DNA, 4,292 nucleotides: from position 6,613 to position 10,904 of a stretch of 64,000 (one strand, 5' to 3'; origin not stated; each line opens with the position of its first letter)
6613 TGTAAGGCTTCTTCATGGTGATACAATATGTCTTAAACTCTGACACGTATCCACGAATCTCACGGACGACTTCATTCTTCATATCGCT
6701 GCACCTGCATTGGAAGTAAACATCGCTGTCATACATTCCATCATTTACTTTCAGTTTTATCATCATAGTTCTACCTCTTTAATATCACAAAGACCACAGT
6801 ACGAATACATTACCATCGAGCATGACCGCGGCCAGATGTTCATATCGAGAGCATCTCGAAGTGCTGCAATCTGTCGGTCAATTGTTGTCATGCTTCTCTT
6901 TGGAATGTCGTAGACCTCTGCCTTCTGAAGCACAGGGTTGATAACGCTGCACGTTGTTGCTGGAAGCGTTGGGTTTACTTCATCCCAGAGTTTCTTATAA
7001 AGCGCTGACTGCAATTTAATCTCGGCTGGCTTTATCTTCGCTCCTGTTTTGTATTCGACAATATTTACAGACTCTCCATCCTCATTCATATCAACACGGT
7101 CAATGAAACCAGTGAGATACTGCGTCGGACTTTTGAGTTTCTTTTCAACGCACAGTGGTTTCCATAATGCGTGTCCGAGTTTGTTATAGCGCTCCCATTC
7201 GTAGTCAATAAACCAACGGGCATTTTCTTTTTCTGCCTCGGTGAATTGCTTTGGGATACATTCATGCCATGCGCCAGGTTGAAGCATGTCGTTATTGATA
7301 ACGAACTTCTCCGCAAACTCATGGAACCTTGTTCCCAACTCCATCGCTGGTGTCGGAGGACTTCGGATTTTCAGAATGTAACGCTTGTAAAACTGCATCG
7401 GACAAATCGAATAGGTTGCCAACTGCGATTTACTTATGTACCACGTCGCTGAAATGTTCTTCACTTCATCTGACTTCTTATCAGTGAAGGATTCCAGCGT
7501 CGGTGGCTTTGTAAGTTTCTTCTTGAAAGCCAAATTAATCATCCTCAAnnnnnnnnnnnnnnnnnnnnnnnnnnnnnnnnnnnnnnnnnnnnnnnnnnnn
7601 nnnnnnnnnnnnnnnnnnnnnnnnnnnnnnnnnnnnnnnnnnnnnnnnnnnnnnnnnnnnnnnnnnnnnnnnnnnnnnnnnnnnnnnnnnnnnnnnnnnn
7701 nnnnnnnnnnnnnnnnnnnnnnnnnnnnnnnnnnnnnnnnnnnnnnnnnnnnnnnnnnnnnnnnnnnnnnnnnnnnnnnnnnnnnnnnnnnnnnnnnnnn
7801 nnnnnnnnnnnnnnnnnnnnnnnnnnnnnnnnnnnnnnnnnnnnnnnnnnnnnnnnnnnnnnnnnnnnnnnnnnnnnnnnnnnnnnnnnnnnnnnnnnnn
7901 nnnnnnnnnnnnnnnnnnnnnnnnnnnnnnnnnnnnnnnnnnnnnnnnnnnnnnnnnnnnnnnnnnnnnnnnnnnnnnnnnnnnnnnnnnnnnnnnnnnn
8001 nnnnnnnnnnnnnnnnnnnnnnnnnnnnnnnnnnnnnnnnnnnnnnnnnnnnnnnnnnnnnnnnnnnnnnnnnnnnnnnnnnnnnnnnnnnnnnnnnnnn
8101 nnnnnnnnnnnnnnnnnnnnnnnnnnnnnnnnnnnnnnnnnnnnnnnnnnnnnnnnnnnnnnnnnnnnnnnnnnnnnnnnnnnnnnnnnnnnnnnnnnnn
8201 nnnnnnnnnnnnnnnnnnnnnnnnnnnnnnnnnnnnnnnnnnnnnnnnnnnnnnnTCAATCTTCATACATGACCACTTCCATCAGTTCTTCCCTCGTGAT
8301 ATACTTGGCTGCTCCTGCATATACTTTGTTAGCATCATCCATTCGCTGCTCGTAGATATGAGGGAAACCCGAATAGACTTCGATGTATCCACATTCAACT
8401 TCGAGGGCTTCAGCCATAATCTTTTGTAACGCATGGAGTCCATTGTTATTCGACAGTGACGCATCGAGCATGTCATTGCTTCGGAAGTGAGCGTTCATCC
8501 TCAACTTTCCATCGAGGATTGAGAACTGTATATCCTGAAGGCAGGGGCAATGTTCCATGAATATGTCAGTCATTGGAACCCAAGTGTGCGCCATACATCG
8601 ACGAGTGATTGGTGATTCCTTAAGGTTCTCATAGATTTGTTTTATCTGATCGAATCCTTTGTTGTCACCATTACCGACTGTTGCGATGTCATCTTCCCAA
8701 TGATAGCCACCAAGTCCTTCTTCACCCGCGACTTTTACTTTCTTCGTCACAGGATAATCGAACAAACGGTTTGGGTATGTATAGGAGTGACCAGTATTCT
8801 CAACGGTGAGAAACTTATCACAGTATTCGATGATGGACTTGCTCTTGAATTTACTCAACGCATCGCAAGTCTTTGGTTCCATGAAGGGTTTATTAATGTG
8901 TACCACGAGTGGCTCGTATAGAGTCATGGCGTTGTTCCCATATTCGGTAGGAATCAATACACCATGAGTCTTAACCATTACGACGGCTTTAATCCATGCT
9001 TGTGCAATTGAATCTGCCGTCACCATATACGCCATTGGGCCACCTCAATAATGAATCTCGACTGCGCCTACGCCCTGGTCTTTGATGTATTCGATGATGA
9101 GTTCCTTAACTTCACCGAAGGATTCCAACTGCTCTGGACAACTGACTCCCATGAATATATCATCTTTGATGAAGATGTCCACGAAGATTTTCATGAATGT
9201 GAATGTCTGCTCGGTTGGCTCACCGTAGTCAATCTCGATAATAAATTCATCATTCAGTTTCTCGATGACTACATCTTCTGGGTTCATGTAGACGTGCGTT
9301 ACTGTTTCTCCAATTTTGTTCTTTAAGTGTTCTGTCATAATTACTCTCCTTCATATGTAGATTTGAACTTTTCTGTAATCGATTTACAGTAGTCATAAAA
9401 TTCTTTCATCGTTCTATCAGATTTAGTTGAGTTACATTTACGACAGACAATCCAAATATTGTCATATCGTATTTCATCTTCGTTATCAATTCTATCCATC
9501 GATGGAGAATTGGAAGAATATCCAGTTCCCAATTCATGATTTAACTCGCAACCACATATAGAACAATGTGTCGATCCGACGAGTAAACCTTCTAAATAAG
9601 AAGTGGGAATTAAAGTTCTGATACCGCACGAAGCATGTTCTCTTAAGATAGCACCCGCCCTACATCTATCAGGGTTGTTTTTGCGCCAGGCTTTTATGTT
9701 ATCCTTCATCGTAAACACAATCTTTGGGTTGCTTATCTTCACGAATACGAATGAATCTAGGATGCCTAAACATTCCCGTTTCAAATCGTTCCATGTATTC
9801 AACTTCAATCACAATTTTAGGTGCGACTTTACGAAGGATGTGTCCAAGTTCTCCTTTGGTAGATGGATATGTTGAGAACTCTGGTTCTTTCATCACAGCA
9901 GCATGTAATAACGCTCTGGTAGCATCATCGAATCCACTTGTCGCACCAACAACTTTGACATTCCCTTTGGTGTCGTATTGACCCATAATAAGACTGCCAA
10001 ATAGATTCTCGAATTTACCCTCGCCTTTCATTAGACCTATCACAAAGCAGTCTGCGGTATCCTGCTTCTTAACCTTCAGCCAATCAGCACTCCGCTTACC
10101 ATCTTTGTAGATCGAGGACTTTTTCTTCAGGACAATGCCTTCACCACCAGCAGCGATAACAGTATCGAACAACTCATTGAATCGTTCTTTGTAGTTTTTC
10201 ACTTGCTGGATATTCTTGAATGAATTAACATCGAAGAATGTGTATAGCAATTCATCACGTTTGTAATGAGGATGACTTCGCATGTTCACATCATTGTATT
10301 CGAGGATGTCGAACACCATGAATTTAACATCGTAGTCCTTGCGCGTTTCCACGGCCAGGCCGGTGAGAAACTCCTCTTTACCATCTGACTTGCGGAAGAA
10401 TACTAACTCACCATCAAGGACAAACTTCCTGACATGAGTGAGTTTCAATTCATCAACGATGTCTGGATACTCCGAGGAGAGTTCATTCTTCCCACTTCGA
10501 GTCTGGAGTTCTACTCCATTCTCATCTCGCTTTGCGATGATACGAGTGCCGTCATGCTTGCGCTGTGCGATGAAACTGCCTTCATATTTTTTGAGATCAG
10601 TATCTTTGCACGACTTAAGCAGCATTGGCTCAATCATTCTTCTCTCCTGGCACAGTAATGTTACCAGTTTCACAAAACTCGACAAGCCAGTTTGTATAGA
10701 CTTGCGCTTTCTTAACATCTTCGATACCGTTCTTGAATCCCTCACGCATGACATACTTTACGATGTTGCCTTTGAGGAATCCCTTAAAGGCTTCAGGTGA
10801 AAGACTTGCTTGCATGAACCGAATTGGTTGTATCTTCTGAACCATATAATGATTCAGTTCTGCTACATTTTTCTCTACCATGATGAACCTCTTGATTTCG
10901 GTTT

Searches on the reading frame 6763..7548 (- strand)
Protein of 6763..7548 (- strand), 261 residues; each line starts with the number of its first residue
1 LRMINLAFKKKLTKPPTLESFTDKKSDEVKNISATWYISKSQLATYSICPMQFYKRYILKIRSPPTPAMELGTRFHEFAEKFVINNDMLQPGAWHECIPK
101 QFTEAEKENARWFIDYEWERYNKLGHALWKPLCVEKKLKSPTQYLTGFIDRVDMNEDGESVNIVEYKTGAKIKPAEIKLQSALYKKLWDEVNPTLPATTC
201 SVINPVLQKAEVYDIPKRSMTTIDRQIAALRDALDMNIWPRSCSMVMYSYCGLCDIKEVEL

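Call 49: search_protein_families(library=phrogs, proteins=[window:6763-7548:-], max_evalue=0.00001)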
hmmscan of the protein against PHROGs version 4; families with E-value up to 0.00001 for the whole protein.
window:6763-7548:- (261 aa): 3 families
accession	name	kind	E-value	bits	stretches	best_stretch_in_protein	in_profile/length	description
phrog_69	-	DNA, RNA and nucleotide metabolism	1e-21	78.5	1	22-227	74-290/501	exonuclease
phrog_1218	-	DNA, RNA and nucleotide metabolism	2.1e-11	44.7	1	37-184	9-181/364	exonuclease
phrog_298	-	DNA, RNA and nucleotide metabolism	2.8e-07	31.2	1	68-195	105-217/293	exonuclease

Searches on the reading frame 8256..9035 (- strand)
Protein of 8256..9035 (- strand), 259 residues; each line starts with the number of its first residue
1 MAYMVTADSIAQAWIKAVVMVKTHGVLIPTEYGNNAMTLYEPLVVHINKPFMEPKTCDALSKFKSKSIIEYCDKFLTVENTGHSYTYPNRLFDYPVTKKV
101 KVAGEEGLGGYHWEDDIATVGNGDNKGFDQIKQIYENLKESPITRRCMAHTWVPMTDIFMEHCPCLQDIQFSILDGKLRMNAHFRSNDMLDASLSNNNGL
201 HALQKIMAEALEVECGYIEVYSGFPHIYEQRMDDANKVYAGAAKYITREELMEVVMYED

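Call 49: search_protein_families(library=phrogs, proteins=[window:8256-9035:-], max_evalue=0.00001)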
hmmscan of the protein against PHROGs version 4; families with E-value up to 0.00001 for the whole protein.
window:8256-9035:- (259 aa): 4 families
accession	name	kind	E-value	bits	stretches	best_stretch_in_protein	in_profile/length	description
phrog_160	-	DNA, RNA and nucleotide metabolism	1.7e-20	74.2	1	86-238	135-263/335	thymidylate synthase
phrog_5131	-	DNA, RNA and nucleotide metabolism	2.8e-19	70.6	1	126-243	111-232/357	thymidylate synthase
phrog_5682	-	DNA, RNA and nucleotide metabolism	2.9e-10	40.8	1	124-239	46-162/209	thymidylate synthase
phrog_3676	-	DNA, RNA and nucleotide metabolism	1.6e-07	31.9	1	129-239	114-237/351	thymidylate synthase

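Call 75: search_protein_families(library=pfam, proteins=[window:8256-9035:-], max_evalue=0.001)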
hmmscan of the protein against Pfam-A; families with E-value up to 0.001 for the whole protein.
window:8256-9035:- (259 aa): 1 family
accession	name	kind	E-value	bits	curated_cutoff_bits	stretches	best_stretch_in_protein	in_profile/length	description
PF00303.24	Thymidylat_synt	-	1.2e-17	64.4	24.3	1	112-237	97-220/266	Thymidylate synthase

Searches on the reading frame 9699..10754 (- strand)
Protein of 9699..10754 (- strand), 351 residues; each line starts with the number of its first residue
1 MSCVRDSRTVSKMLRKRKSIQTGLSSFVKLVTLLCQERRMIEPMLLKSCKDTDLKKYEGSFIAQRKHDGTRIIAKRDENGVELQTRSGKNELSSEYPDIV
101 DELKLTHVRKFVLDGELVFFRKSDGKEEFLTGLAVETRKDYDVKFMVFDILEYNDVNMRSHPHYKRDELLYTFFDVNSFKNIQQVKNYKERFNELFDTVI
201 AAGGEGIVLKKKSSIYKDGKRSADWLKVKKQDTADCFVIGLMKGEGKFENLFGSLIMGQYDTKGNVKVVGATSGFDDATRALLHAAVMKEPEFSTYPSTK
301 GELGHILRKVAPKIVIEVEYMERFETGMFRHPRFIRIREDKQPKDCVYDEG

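Call 49: search_protein_families(library=phrogs, proteins=[window:9699-10754:-], max_evalue=0.00001)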
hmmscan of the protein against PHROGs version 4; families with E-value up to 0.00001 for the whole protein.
window:9699-10754:- (351 aa): 2 families
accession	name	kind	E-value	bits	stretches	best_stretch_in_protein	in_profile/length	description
phrog_114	-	DNA, RNA and nucleotide metabolism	2.3e-54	186.1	1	41-346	221-506/634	ATP-dependent DNA ligase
phrog_30362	-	DNA, RNA and nucleotide metabolism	1.1e-06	29.7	0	201-340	13-136/144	DNA ligase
